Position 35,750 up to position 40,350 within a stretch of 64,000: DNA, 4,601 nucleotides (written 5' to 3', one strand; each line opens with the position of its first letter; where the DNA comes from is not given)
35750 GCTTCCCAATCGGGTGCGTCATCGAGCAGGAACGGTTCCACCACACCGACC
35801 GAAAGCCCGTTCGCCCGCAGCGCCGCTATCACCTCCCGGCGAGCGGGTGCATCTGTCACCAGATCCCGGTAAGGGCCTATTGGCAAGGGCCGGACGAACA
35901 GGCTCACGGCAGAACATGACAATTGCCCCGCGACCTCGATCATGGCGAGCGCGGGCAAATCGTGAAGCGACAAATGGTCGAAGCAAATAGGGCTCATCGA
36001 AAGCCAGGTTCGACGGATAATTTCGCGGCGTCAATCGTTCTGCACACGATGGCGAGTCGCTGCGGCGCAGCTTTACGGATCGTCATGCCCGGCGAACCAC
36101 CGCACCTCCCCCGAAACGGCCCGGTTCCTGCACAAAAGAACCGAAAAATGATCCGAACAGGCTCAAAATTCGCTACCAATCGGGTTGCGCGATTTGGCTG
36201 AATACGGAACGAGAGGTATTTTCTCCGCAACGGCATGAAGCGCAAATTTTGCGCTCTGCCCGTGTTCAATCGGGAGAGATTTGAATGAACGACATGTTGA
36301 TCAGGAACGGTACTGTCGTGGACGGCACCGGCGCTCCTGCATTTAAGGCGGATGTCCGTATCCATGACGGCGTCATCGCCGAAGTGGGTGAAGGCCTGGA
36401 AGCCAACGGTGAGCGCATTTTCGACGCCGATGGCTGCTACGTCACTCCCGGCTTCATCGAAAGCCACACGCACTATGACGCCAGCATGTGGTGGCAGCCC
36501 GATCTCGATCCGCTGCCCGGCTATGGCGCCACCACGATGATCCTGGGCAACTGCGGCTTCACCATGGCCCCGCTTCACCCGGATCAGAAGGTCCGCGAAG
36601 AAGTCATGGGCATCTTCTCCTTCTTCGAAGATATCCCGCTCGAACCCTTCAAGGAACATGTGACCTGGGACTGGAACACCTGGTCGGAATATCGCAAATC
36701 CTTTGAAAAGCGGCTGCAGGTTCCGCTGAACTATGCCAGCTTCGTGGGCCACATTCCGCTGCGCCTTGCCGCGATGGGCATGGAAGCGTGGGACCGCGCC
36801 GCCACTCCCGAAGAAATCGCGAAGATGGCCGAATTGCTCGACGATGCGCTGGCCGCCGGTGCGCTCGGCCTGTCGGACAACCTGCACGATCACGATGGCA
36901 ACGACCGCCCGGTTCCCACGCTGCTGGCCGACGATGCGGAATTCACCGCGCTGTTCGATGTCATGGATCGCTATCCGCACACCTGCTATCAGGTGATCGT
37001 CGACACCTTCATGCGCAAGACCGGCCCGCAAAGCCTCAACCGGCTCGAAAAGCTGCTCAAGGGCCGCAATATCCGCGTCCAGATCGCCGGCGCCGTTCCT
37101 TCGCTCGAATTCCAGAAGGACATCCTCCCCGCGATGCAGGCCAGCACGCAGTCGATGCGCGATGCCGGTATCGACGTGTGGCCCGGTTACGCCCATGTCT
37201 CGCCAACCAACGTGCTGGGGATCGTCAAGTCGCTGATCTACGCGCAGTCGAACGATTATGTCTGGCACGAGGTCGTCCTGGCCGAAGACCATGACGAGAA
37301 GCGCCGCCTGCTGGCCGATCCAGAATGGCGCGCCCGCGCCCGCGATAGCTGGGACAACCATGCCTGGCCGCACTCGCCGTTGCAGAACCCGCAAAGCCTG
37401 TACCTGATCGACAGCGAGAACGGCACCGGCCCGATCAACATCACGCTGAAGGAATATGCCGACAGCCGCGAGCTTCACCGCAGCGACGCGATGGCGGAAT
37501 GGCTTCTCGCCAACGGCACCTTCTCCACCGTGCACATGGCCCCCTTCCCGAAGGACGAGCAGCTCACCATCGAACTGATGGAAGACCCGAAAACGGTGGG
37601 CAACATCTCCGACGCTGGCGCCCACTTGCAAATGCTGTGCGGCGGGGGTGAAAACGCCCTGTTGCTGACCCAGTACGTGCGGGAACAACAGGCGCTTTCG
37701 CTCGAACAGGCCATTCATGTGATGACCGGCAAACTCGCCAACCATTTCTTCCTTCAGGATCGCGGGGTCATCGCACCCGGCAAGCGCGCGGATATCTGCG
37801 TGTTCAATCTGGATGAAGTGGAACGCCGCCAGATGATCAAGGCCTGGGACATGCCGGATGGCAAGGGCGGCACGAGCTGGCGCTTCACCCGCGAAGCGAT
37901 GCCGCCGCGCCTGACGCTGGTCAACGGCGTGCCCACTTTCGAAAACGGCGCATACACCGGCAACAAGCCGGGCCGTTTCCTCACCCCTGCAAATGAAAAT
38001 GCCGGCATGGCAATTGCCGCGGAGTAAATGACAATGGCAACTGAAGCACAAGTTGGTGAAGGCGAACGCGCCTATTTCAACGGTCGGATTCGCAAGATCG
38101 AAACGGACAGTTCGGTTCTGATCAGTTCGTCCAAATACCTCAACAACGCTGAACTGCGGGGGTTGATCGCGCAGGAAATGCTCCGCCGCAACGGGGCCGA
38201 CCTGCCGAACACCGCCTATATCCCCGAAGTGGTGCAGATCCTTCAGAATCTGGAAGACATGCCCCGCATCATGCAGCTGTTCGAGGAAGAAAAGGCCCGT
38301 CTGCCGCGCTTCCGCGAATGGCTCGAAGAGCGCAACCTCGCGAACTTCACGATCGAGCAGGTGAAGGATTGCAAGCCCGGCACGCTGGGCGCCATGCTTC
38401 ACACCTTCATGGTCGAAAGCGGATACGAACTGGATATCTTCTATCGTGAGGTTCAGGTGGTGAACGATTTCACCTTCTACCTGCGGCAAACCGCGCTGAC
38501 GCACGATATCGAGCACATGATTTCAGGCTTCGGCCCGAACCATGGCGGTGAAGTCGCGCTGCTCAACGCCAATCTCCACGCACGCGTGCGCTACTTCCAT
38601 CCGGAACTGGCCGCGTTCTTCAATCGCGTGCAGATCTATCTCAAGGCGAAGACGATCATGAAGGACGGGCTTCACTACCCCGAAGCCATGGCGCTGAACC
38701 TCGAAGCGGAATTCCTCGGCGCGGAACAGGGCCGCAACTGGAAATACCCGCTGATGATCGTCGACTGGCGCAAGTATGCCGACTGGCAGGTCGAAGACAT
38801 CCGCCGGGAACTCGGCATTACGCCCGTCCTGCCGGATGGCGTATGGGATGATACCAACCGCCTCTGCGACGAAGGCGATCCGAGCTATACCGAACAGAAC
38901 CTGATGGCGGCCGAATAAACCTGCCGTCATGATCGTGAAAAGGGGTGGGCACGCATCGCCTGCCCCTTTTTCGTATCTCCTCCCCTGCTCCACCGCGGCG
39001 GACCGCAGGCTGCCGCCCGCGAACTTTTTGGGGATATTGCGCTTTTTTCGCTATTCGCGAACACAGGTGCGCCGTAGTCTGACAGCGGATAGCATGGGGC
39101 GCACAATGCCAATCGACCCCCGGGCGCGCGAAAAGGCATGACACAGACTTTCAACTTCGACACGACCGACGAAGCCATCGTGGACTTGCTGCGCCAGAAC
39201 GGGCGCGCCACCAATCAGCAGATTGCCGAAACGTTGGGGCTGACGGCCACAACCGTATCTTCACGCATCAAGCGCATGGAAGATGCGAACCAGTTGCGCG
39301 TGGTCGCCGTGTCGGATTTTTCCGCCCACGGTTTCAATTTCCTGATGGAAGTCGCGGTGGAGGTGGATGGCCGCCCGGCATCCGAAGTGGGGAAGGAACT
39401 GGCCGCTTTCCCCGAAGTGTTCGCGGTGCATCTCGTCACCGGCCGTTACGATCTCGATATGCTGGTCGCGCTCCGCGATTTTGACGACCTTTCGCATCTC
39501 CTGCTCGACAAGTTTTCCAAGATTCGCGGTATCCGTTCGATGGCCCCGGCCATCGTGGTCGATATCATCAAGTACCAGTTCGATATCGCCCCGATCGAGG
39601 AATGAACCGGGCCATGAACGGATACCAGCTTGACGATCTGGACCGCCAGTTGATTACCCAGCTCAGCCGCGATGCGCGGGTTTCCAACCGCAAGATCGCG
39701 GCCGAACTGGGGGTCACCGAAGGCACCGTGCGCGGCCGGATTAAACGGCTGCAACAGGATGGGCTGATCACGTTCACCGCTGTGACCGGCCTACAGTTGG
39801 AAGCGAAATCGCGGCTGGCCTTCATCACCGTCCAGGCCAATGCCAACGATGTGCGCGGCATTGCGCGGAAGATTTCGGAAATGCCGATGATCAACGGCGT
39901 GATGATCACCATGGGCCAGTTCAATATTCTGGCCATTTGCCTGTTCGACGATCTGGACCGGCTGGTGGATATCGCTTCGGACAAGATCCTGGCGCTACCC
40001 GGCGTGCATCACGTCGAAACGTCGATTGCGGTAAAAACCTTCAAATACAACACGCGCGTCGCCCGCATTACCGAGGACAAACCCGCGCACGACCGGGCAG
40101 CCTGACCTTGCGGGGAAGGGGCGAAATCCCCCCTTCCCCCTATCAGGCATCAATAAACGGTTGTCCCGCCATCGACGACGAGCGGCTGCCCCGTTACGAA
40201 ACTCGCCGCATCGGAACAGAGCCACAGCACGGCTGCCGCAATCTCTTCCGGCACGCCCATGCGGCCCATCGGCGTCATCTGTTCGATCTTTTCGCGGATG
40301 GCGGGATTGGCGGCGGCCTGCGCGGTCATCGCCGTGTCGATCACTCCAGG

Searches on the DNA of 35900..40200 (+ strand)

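Call 14: search_dna_similar(query=window:35900-40200:+, collection=plasmids, mode=distant, max_rows=15)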
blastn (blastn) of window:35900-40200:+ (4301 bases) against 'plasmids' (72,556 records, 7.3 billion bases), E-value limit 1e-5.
Records with a match: 22; places in all: 76; records where one place covers at least 80% of the query: 0.
Best place of each record, by identity: 60-80% 22.
By first word of the organism name: Sphingobium 15; Novosphingobium 6; Burkholderia 1.
By predicted mobility (MOB-suite, as given by PLSDB): non-mobilizable 17; conjugative 5.
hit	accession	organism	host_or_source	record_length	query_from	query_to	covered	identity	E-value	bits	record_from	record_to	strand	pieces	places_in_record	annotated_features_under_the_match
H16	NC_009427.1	Novosphingobium aromaticivorans DSM 12444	-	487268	385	2988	59%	77.4%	0e+0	1954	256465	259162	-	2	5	D-aminoacylase | Coq4 family protein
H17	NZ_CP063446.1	Novosphingobium sp. ES2-1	mixed culture,activated sludge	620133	377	2989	60%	75.9%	0e+0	1820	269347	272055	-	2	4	D-aminoacylase | Coq4 family protein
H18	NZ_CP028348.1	Novosphingobium sp. THN1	cell culture,surface water of Lake Taihu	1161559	377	2988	60%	75.6%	0e+0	1749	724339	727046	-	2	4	record has no annotation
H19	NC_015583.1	Novosphingobium sp. PP1Y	-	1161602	385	3022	60%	74.1%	0e+0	1586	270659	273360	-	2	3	none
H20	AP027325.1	Sphingobium sp. TomTYG46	-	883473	386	2031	38%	71.2%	0e+0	793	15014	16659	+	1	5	amidohydrolase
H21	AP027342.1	Sphingobium sp. TomTYG74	-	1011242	386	2031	38%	71.1%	0e+0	784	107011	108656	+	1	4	amidohydrolase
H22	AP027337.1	Sphingobium sp. TomTYG72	-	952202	386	2031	38%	70.7%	0e+0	764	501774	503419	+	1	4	amidohydrolase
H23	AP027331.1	Sphingobium sp. TomTYG65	-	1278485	524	2028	35%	73.9%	0e+0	925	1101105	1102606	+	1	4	amidohydrolase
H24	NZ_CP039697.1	Novosphingobium sp. EMRT-2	cell,freshwater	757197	386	2061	39%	66.2%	4e-101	378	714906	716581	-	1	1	amidohydrolase family protein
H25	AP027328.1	Sphingobium sp. TomTYG64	-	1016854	533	2031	35%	73.1%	0e+0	857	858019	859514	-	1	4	amidohydrolase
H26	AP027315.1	Sphingobium sp. TomMM15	-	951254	524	2031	35%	71.8%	0e+0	771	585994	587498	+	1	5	amidohydrolase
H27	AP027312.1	Sphingobium sp. TomMM7A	-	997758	524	2031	35%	71.7%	0e+0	759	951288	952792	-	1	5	amidohydrolase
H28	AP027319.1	Sphingobium sp. TomTYG42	-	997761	524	2031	35%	71.7%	0e+0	759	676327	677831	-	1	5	amidohydrolase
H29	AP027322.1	Sphingobium sp. TomTYG43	-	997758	524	2031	35%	71.7%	0e+0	759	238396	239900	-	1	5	amidohydrolase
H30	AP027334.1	Sphingobium sp. TomTYG71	-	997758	524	2031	35%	71.7%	0e+0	759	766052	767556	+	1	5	amidohydrolase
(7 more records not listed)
